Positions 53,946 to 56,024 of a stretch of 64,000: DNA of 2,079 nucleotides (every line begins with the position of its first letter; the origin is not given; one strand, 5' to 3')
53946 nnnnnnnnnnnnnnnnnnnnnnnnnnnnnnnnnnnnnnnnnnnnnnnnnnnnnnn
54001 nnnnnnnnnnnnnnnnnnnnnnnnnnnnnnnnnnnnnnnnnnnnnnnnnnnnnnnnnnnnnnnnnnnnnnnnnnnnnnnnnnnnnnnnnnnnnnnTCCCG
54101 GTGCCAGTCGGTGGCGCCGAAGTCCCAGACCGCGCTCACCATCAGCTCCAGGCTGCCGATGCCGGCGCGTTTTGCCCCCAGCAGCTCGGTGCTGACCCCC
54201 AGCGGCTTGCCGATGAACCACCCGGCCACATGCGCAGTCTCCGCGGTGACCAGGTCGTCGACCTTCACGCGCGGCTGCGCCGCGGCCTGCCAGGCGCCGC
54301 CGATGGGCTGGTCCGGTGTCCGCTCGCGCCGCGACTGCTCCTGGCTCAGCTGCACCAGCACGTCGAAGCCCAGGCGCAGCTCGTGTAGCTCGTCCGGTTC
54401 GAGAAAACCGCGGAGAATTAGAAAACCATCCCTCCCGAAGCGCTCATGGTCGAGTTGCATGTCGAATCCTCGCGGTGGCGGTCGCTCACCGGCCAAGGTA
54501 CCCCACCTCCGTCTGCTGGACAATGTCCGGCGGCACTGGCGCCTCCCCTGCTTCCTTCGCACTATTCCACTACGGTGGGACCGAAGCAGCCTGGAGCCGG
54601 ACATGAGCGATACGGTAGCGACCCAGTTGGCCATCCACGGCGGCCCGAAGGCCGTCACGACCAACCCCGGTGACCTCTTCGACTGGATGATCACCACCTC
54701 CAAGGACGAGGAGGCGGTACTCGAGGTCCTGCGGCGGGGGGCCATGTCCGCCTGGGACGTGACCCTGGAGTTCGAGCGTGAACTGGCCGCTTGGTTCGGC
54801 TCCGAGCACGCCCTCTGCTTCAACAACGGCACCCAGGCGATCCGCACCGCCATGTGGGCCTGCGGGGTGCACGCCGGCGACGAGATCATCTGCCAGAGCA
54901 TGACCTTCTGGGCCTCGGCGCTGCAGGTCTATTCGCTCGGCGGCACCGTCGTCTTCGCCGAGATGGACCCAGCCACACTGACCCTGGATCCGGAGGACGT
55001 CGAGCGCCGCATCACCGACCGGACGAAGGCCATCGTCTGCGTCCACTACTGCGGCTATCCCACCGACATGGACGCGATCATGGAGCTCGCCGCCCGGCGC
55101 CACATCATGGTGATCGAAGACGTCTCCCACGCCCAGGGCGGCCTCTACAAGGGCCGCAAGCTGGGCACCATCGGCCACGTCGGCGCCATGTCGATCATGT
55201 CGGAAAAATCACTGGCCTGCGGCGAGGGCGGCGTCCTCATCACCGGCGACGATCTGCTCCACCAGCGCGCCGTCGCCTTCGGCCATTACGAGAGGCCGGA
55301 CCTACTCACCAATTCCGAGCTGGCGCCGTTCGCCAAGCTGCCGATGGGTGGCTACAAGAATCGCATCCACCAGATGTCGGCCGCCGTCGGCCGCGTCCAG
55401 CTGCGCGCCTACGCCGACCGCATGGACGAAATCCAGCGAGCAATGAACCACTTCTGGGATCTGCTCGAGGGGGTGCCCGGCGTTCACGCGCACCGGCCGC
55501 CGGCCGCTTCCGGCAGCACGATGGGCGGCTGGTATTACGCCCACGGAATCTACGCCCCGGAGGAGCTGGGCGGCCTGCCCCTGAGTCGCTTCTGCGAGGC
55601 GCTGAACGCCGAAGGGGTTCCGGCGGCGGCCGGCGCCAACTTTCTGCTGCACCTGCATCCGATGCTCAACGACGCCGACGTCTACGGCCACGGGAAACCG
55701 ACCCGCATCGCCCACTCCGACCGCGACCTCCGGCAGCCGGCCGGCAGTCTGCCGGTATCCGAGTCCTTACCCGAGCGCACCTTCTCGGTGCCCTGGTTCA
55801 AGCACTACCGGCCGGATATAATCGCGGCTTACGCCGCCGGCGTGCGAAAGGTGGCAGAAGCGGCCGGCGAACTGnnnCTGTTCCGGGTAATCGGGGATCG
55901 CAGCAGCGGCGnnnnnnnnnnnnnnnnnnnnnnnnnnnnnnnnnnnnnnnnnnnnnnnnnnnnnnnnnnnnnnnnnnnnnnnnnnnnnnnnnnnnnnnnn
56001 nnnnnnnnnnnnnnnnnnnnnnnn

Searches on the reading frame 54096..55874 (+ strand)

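Call 32: search_protein_families(library=pfam, proteins=[window:54096-55874:+], max_evalue=0.001)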
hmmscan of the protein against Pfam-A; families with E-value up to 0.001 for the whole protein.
window:54096-55874:+ (593 aa): 3 families
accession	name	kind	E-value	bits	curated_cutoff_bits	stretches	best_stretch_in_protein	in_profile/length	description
PF01041.23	DegT_DnrJ_EryC1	-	4.9e-69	233.7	19.8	1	202-542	5-332/360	DegT/DnrJ/EryC1/StrS aminotransferase family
PF00155.27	Aminotran_1_2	-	1.4e-08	34.7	19.7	1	218-349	39-192/361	Aminotransferase class I and II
PF01053.26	Cys_Met_Meta_PP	-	0.00025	20.2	27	1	225-356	56-187/381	Cys/Met metabolism PLP-dependent enzyme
